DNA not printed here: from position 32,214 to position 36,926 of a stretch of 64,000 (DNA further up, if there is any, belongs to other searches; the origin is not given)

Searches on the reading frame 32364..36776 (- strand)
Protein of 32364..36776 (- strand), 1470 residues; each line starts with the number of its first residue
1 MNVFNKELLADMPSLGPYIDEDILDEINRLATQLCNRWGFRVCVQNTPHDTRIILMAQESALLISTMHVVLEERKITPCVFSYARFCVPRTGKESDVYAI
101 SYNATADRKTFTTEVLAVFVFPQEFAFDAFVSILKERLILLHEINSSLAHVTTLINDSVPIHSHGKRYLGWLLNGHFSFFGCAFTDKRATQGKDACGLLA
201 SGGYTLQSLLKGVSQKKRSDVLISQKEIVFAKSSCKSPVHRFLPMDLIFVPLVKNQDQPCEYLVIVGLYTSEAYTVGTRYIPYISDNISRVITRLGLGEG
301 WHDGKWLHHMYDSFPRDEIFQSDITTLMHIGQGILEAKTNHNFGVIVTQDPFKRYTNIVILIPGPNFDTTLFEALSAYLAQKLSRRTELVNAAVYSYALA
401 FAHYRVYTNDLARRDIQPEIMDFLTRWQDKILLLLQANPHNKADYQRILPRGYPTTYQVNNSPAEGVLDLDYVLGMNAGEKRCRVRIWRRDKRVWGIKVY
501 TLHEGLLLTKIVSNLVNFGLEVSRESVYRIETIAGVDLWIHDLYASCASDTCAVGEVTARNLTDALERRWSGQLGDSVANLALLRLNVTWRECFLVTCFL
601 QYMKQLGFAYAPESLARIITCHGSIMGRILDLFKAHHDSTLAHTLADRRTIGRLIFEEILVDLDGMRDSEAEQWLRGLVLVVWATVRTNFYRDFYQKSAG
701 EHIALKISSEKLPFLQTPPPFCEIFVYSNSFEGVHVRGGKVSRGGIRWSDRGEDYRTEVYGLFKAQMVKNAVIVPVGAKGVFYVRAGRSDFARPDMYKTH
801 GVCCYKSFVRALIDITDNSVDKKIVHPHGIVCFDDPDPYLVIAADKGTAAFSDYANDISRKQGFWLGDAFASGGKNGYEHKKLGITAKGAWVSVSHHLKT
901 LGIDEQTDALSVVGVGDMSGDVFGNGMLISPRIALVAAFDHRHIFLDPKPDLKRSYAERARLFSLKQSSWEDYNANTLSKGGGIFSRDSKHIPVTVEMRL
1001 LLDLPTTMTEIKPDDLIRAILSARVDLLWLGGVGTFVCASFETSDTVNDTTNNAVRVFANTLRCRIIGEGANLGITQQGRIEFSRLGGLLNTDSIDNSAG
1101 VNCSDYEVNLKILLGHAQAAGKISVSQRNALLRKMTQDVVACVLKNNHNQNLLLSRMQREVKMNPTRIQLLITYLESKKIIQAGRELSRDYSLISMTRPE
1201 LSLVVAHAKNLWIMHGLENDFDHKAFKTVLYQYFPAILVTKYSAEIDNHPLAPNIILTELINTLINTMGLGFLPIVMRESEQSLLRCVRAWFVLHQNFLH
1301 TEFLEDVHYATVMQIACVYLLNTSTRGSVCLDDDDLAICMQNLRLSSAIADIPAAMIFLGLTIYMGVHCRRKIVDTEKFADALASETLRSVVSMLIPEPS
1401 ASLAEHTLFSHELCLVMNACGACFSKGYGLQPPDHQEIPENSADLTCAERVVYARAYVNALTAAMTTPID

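Call 4: search_protein_families(library=pfam, proteins=[window:32364-36776:-])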
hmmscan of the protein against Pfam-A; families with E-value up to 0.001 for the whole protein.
window:32364-36776:- (1470 aa): 6 families
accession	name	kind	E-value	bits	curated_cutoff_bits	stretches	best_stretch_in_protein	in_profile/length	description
PF05088.18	Bac_GDH_CD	-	1.4e-213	710.4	22.8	1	660-1155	3-495/497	Bacterial NAD-glutamate dehydrogenase, catalytic domain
PF21074.2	GDH_C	-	2.3e-20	73.5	26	1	1196-1308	4-117/339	Glutamate dehydrogenase, C-terminal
PF21073.2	GDH_HM1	-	1.4e-12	47.8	21.2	1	281-338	1-58/60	Glutamate dehydrogenase, helical motif 1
PF21077.3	GDH_ACT3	-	8.6e-08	32.3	22.2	1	492-544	14-66/80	Glutamate dehydrogenase, ACT3 domain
PF21078.2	GDH_HM3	-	2.8e-06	27.8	24.6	1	584-638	11-65/66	Glutamate dehydrogenase, helical motif 3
PF21076.3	GDH_ACT2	-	4.4e-05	24.4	22.8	1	345-427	2-89/90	Glutamate dehydrogenase, ACT2 domain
